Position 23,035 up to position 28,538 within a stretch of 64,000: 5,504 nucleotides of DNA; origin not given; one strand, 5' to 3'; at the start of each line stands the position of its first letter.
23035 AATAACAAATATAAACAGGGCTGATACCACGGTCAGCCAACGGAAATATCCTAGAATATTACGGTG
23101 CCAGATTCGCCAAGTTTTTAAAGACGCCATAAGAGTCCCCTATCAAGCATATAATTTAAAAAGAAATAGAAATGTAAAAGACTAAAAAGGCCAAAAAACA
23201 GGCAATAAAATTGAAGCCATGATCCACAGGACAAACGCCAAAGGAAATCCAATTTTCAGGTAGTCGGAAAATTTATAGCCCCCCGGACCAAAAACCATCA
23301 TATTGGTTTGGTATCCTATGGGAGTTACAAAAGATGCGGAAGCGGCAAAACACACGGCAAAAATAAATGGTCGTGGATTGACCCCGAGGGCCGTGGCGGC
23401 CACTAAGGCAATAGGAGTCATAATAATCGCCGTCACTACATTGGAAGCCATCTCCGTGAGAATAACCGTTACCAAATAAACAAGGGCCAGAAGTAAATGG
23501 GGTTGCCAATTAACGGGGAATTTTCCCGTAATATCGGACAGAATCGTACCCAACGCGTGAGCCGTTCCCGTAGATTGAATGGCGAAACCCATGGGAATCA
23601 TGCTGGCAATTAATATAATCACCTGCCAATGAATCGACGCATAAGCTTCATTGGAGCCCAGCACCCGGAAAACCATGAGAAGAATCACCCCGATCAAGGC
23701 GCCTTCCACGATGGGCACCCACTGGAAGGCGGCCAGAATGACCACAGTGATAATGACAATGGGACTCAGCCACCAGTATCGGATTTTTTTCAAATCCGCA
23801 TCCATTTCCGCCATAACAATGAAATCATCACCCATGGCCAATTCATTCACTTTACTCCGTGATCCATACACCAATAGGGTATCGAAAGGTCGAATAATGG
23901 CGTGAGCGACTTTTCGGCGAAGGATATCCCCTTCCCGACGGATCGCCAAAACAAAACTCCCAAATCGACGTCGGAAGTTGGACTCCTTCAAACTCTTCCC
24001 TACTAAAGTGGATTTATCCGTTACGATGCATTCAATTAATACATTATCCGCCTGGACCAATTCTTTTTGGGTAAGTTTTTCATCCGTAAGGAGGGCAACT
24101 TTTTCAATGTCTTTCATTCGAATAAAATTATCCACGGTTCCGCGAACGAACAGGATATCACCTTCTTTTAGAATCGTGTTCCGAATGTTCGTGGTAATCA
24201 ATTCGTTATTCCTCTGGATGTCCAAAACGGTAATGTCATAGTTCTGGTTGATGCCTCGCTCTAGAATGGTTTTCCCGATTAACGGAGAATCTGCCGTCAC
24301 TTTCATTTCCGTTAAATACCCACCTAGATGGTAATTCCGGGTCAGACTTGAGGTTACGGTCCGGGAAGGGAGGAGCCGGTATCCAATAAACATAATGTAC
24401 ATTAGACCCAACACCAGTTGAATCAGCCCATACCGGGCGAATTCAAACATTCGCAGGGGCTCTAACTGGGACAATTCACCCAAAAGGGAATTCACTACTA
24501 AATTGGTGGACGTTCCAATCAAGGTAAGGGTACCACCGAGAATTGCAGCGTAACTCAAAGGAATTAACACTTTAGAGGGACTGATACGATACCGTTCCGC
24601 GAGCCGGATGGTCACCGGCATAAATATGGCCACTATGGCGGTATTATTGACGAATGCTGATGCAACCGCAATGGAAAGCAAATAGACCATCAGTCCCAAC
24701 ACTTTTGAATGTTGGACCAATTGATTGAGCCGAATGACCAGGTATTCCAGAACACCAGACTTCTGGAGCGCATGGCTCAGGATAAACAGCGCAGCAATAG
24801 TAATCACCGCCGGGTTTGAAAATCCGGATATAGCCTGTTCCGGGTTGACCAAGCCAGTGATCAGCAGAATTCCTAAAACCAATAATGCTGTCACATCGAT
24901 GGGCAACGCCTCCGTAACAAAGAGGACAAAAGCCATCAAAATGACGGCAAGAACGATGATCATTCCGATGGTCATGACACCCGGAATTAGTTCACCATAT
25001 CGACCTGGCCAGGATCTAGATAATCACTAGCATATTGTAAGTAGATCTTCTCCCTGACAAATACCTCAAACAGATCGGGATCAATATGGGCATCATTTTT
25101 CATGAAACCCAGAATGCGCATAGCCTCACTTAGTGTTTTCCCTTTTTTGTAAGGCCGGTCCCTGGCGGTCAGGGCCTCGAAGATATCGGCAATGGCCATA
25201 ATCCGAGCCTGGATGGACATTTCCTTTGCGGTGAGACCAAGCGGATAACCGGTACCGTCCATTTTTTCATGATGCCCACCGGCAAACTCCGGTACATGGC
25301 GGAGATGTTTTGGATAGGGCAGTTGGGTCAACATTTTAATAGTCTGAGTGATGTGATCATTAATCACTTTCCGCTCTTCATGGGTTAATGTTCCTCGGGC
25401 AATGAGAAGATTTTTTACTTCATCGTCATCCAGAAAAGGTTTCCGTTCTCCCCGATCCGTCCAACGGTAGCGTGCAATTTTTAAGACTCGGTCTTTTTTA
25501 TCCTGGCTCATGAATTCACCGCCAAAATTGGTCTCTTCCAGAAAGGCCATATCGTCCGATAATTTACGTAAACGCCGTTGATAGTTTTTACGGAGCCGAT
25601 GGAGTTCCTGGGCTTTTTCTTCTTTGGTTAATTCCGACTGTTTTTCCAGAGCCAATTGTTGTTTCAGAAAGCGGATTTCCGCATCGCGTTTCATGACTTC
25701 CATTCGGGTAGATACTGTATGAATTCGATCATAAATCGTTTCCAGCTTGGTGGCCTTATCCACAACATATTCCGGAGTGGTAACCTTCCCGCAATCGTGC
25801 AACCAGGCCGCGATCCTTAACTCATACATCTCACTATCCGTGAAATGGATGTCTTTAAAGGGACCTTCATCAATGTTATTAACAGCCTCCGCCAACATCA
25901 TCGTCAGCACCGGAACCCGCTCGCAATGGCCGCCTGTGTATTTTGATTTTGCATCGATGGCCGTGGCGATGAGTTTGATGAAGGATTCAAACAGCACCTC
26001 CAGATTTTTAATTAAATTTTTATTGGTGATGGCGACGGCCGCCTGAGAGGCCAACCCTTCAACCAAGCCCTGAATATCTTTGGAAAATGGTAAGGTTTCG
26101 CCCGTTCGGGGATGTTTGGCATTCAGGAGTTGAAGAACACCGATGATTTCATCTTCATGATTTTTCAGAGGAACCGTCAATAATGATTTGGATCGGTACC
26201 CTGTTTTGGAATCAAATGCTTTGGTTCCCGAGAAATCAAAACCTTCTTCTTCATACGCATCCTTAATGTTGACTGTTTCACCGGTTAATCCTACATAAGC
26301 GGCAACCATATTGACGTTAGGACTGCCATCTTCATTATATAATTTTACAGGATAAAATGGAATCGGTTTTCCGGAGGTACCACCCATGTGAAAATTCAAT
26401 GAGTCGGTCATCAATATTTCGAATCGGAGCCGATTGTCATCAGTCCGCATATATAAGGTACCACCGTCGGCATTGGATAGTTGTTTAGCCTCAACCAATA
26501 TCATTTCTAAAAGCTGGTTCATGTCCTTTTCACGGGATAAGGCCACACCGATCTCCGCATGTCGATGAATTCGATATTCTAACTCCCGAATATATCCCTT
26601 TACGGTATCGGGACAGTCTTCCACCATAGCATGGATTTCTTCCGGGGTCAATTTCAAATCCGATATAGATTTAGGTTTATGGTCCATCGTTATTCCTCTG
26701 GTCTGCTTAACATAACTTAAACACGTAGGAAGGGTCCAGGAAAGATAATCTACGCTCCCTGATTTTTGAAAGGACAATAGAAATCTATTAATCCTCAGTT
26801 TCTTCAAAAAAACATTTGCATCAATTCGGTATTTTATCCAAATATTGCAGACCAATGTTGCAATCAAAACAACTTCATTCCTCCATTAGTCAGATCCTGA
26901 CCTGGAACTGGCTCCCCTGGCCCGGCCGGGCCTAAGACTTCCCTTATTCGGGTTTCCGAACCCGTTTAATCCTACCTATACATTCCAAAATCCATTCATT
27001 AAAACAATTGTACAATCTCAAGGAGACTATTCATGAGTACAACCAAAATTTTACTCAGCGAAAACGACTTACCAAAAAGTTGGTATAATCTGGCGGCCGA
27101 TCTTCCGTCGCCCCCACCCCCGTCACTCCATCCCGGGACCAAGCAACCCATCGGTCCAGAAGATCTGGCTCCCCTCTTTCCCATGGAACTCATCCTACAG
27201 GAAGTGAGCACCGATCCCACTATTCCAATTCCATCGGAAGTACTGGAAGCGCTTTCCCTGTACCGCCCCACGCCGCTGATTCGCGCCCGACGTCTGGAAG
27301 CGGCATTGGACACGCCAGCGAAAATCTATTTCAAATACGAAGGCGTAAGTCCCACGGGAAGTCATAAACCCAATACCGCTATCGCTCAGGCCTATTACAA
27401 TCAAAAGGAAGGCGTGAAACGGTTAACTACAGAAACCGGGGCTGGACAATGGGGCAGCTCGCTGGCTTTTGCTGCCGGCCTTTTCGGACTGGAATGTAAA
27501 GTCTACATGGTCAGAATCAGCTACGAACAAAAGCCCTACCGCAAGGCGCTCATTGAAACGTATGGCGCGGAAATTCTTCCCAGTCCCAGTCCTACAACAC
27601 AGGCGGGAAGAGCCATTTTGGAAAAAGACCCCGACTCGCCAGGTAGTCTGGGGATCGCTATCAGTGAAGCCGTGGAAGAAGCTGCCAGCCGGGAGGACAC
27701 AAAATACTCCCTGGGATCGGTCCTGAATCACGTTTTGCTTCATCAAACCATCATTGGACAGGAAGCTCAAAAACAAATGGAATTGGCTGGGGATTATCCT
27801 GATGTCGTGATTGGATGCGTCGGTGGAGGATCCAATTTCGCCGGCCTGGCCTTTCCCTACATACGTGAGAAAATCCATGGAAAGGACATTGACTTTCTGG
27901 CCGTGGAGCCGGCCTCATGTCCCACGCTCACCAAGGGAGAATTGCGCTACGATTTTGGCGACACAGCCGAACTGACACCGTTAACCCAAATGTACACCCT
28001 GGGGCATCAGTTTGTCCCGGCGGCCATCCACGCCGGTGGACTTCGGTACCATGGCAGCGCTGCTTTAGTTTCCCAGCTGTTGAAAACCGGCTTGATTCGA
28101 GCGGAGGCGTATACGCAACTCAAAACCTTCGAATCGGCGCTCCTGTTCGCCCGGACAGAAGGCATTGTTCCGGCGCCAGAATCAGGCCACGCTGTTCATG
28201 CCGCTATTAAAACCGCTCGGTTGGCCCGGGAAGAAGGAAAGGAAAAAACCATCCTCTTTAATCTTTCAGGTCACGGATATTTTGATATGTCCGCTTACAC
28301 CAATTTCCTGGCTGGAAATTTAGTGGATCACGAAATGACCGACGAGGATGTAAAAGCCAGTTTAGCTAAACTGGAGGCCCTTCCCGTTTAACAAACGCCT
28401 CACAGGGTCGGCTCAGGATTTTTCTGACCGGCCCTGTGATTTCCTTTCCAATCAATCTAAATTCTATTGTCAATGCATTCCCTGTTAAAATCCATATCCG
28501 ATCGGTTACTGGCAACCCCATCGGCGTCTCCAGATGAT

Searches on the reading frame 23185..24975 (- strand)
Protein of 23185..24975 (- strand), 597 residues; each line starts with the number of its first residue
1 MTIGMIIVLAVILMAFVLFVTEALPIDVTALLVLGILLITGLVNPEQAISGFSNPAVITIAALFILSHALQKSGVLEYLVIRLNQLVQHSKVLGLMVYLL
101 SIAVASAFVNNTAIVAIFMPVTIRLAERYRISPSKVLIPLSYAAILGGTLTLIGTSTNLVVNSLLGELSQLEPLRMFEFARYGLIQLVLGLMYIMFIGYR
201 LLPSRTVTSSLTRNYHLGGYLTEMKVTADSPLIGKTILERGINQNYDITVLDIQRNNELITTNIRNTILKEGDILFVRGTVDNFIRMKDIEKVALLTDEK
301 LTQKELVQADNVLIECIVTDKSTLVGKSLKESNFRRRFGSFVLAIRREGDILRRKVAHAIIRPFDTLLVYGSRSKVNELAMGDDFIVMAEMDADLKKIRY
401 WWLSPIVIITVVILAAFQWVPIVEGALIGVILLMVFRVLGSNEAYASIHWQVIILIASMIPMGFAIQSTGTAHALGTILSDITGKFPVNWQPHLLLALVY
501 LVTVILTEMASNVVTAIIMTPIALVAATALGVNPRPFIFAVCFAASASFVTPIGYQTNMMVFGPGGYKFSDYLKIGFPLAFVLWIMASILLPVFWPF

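Call 13: search_protein_families(library=pfam, proteins=[window:23185-24975:-], max_evalue=0.01)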
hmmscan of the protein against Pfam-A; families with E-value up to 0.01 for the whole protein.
window:23185-24975:- (597 aa): 4 families
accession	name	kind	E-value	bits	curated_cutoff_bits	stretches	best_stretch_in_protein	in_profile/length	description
PF03600.22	CitMHS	-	1.1e-81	275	31.9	2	16-531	1-322/336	Citrate transporter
PF02080.26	TrkA_C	-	9.4e-28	96.4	27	2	221-289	1-68/71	TrkA-C domain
PF00939.25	Na_sulph_symp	-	4.5e-22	79.1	27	3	425-596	296-467/472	Sodium:sulfate symporter transmembrane region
PF06808.19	DctM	-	3.2e-06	26.7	23.8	1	401-583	213-400/413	Tripartite ATP-independent periplasmic transporter, DctM component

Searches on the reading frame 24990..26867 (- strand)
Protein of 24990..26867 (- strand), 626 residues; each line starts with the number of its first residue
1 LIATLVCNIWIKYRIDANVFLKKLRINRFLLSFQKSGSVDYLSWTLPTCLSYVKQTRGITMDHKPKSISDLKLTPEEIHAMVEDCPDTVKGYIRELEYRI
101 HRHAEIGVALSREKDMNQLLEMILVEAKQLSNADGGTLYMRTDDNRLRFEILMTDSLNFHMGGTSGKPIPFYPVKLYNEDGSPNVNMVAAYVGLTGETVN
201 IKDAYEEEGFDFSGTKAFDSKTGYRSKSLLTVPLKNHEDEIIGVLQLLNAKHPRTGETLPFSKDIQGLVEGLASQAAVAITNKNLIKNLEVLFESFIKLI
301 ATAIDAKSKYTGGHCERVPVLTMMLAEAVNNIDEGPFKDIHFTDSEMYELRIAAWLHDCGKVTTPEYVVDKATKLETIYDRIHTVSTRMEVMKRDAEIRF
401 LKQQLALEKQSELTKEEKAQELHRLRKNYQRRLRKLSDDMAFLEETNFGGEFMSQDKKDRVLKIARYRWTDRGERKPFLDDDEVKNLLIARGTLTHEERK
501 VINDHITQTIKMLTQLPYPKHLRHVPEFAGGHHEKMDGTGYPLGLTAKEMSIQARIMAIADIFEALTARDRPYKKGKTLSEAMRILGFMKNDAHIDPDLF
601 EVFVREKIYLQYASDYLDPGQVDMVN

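Call 13: search_protein_families(library=pfam, proteins=[window:24990-26867:-], max_evalue=0.01)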
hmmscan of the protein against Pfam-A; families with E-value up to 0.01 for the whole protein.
window:24990-26867:- (626 aa): 6 families
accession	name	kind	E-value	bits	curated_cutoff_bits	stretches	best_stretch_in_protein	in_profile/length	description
PF13487.12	HD_5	-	1.8e-42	145.4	27.2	1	483-599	59-170/170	HD domain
PF01590.32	GAF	-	1.8e-13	51.6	22.4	1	115-280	1-133/133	GAF domain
PF01966.28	HD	-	3.5e-11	43.9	22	2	496-565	49-115/116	HD domain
PF13185.12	GAF_2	-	9.1e-09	36.1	28.6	1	114-280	2-135/136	GAF domain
PF13492.12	GAF_3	-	3.6e-06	27.8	27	1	205-282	61-129/129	GAF domain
PF04201.20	TPD52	-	0.008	16.9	25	0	388-444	10-68/108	Tumour protein D52 family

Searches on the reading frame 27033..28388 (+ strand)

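Call 13: search_protein_families(library=pfam, proteins=[window:27033-28388:+], max_evalue=0.01)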
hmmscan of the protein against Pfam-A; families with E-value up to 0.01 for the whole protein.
window:27033-28388:+ (452 aa): 1 family
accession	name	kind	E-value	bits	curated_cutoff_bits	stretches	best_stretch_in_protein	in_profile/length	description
PF00291.31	PALP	-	2.5e-43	149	35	1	76-413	4-295/295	Pyridoxal-phosphate dependent enzyme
